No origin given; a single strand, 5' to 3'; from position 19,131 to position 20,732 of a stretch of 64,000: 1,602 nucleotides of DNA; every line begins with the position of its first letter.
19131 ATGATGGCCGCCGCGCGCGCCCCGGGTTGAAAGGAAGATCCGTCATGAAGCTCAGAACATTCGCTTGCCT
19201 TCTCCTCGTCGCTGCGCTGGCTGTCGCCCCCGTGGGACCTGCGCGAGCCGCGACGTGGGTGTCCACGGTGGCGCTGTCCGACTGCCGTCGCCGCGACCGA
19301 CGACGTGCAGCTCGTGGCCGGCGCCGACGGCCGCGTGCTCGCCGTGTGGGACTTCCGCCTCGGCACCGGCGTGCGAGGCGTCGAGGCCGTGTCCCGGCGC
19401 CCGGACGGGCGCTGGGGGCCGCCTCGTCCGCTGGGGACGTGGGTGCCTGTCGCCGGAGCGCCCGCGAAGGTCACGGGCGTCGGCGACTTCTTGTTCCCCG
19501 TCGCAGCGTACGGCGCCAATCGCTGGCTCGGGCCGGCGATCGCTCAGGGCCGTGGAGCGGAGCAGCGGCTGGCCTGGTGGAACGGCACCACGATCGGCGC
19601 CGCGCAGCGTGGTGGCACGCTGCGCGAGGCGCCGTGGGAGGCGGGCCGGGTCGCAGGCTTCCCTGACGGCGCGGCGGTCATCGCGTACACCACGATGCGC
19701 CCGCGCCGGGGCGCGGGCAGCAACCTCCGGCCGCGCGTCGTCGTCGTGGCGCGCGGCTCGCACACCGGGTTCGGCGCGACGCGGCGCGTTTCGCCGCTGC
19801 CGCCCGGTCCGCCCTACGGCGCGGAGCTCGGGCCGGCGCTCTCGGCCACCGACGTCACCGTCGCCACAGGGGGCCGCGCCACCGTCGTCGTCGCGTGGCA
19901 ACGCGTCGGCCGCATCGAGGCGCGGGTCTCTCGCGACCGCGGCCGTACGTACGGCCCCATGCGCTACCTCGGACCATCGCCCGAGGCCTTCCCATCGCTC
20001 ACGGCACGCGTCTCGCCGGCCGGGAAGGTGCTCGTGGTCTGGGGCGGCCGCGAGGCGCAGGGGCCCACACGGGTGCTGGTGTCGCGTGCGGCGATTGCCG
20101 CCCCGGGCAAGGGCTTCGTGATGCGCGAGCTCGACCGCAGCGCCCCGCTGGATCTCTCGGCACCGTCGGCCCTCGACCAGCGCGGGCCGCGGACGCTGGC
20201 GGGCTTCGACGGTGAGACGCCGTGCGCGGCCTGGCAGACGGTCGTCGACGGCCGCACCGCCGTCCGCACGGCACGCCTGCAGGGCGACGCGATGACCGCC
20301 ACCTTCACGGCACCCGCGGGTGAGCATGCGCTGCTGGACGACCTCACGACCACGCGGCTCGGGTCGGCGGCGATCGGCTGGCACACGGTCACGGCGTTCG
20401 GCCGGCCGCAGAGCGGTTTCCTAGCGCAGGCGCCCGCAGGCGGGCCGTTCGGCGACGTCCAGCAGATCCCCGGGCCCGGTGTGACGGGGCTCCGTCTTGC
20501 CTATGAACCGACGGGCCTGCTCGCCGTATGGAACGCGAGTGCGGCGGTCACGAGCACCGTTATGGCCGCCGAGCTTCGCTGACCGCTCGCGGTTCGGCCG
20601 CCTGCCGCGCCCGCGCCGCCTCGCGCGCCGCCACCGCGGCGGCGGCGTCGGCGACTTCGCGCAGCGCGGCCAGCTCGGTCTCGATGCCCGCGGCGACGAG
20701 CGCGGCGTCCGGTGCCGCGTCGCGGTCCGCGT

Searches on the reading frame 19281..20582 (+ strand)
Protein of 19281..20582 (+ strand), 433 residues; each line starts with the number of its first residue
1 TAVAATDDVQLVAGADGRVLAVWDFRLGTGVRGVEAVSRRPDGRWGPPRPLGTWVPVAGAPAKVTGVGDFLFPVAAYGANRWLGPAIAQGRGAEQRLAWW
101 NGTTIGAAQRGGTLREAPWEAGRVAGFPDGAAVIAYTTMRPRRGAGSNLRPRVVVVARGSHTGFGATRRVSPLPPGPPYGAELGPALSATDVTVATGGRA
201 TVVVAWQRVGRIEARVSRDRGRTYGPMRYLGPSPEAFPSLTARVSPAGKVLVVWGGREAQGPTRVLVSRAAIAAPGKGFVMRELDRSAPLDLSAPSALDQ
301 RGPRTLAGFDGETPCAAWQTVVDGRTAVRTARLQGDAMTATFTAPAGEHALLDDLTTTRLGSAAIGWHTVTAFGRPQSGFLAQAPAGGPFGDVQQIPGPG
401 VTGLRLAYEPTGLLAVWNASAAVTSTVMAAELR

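Call 29: search_protein_families(library=pfam, proteins=[window:19281-20582:+], max_evalue=0.01)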
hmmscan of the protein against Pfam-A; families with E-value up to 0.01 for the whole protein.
window:19281-20582:+ (433 aa): 0 families

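Call 54: find_homologous_proteins(query=window:19281-20579:+, max_evalue=0.00001)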
Query window:19281-20579:+ (433 aa): 41 proteins with E <= 0.00001 among 8000 candidates.
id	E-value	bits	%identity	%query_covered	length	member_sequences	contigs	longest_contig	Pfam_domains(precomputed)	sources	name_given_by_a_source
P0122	3.9e-216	736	81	100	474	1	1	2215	-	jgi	jgi:hypothetical protein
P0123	5.4e-201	686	98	75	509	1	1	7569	-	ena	-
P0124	8.7e-195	666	83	88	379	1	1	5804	-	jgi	jgi:hypothetical protein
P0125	7.4e-187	640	73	100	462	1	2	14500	-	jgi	jgi:hypothetical protein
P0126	1.7e-184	632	70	100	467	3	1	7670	-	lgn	-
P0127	3.4e-180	618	70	100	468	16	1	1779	-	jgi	jgi:hypothetical protein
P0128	6.0e-180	617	71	100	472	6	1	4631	-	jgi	jgi:hypothetical protein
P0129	1.1e-178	613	69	100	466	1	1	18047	-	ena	-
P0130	3.3e-178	611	69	100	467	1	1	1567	-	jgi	jgi:hypothetical protein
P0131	1.2e-176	606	68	100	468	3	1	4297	-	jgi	jgi:hypothetical protein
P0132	6.9e-176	604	69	100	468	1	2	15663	-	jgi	jgi:YD repeat-containing protein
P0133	2.3e-175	602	69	100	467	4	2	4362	-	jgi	jgi:hypothetical protein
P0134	6.9e-175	600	68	99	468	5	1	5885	-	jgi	jgi:hypothetical protein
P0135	7.4e-175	600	68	100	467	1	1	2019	-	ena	-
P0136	4.2e-171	588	67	100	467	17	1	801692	-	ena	-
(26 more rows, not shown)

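Call 56: find_encoding_contigs(protein=P0123, flank=10000, max_places=4)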
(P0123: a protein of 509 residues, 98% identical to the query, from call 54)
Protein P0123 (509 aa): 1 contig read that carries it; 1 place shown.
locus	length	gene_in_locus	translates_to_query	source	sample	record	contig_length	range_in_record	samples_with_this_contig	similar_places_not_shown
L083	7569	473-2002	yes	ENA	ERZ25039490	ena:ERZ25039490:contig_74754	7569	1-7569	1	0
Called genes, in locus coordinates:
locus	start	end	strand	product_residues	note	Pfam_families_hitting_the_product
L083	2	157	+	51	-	?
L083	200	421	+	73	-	-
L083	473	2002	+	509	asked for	-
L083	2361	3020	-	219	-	PF03007:WS_DGAT_cat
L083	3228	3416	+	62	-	-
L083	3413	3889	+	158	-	PF01182:Glucosamine_iso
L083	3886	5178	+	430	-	-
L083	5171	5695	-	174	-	PF02800:Gp_dh_C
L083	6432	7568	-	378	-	?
